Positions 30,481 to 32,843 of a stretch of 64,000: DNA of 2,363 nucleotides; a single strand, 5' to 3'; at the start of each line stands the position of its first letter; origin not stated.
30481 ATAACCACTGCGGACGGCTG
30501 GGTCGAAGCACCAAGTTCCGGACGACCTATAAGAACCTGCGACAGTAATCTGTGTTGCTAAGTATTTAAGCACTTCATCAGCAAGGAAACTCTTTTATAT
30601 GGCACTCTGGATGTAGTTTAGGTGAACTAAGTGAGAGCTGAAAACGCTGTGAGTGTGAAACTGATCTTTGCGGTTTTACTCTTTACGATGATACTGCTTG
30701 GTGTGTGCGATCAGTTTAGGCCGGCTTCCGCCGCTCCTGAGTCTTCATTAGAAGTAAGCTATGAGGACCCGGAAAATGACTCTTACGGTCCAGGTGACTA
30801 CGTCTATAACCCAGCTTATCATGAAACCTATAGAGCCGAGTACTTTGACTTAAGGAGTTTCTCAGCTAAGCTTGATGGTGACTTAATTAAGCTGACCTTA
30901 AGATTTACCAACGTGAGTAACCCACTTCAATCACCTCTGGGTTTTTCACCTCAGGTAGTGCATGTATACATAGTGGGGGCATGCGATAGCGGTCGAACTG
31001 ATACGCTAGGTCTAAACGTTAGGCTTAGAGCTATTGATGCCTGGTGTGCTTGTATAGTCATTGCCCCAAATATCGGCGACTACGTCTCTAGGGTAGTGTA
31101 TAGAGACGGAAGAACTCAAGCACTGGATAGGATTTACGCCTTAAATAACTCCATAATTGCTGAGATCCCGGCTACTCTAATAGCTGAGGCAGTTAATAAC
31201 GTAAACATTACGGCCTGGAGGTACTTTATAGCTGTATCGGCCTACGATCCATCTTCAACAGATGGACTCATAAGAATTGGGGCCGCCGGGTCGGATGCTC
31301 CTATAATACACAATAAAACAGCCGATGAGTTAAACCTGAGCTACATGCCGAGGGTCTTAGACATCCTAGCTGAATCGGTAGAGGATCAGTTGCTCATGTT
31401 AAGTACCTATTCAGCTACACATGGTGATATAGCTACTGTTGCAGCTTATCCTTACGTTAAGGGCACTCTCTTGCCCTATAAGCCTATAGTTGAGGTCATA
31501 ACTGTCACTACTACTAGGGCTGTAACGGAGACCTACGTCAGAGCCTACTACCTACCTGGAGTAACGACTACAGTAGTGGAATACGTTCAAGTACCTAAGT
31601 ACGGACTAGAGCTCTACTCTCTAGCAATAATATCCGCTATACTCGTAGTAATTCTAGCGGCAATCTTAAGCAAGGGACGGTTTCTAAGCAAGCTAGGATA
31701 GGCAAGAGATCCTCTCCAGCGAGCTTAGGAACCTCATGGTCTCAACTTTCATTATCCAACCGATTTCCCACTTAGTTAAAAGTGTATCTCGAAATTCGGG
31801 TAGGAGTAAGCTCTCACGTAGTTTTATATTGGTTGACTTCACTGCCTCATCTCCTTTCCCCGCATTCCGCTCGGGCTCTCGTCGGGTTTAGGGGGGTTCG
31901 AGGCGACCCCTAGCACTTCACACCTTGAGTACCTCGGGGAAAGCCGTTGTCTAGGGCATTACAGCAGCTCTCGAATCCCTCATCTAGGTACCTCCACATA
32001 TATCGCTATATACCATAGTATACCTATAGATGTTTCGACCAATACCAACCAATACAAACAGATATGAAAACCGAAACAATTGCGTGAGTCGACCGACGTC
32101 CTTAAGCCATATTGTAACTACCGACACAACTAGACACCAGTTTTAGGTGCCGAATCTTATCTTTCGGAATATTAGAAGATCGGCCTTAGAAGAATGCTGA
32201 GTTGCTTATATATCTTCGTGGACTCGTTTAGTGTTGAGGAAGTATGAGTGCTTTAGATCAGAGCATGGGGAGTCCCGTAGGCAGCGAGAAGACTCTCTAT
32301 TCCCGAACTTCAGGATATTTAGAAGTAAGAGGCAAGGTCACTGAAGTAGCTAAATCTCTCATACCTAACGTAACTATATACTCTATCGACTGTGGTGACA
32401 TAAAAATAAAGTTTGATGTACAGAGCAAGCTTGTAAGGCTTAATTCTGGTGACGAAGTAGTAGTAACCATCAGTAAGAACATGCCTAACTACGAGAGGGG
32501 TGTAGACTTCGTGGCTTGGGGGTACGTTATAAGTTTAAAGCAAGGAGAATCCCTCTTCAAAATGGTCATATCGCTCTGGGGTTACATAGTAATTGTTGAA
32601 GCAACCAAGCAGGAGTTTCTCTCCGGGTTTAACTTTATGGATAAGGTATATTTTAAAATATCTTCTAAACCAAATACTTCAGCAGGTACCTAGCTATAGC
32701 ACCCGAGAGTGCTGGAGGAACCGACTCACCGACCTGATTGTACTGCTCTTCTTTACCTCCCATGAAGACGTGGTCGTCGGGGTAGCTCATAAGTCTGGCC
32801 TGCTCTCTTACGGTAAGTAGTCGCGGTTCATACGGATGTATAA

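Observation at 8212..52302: Dispersed, ORF-free intergenic element family (at least 8 copies in 64 kb) with conserved termini; possible RNA-encoding right-end module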

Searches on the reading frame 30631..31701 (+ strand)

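Call 14: search_protein_families(library=pfam, proteins=[window:30631-31701:+])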
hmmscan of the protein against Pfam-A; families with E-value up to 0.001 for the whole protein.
window:30631-31701:+ (356 aa): 1 family
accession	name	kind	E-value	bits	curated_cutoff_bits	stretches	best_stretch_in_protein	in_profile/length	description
PF09985.14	Glucodextran_C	-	2e-32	113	22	1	44-270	4-226/228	C-terminal binding-module, SLH-like, of glucodextranase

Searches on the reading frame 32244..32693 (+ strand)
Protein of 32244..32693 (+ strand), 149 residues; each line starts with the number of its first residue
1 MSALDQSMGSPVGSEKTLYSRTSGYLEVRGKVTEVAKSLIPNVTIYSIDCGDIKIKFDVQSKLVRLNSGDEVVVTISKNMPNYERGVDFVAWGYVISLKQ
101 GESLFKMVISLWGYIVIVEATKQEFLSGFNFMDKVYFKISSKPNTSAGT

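Call 14: search_protein_families(library=pfam, proteins=[window:32244-32693:+])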
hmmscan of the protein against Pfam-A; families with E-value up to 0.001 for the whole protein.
window:32244-32693:+ (149 aa): 1 family
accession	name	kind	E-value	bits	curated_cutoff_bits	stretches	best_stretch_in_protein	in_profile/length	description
PF16992.11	RNA_pol_RpbG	-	2.2e-29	102.4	27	1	27-140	3-117/119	DNA-directed RNA polymerase, subunit G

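Call 21: find_encoding_contigs(protein=window:32244-32693:+, flank=3000, max_places=6)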
Protein window:32244-32693:+ (149 aa): 13 contigs read that carry it; 6 places shown.
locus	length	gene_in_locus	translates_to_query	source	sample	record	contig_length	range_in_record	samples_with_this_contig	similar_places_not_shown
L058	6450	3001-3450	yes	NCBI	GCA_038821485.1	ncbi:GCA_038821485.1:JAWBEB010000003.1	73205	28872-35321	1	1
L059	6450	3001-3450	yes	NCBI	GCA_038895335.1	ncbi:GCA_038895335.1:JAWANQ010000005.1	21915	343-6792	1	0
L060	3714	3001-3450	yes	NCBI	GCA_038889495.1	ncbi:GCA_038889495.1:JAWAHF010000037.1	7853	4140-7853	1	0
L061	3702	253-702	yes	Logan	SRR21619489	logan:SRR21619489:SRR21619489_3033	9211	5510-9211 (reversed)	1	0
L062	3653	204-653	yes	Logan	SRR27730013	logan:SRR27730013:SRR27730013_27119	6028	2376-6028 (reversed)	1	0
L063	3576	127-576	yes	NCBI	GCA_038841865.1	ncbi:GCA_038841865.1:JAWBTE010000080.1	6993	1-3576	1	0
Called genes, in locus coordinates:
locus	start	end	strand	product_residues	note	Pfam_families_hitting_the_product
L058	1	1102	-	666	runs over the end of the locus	PF03453:MoeA_N, PF00994:MoCF_biosynth, PF03454:MoeA_C, PF12727:PBP_like, PF13531:SBP_bac_11 (weak)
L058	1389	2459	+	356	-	PF09985:Glucodextran_C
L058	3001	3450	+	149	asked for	PF16992:RNA_pol_RpbG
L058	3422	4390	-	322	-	PF00145:DNA_methylase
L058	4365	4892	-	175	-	PF02002:TFIIE_alpha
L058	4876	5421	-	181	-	PF01994:Trm56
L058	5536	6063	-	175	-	PF02778:tRNA_int_endo_N, PF01974:tRNA_int_endo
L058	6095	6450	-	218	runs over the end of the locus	-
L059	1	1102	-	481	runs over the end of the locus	PF03453:MoeA_N, PF00994:MoCF_biosynth, PF03454:MoeA_C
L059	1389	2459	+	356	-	PF09985:Glucodextran_C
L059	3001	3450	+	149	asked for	PF16992:RNA_pol_RpbG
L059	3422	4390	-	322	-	PF00145:DNA_methylase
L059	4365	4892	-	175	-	PF02002:TFIIE_alpha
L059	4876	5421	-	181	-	PF01994:Trm56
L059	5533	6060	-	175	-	PF02778:tRNA_int_endo_N, PF01974:tRNA_int_endo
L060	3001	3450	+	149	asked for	PF16992:RNA_pol_RpbG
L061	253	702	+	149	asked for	PF16992:RNA_pol_RpbG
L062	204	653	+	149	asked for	PF16992:RNA_pol_RpbG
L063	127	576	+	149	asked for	PF16992:RNA_pol_RpbG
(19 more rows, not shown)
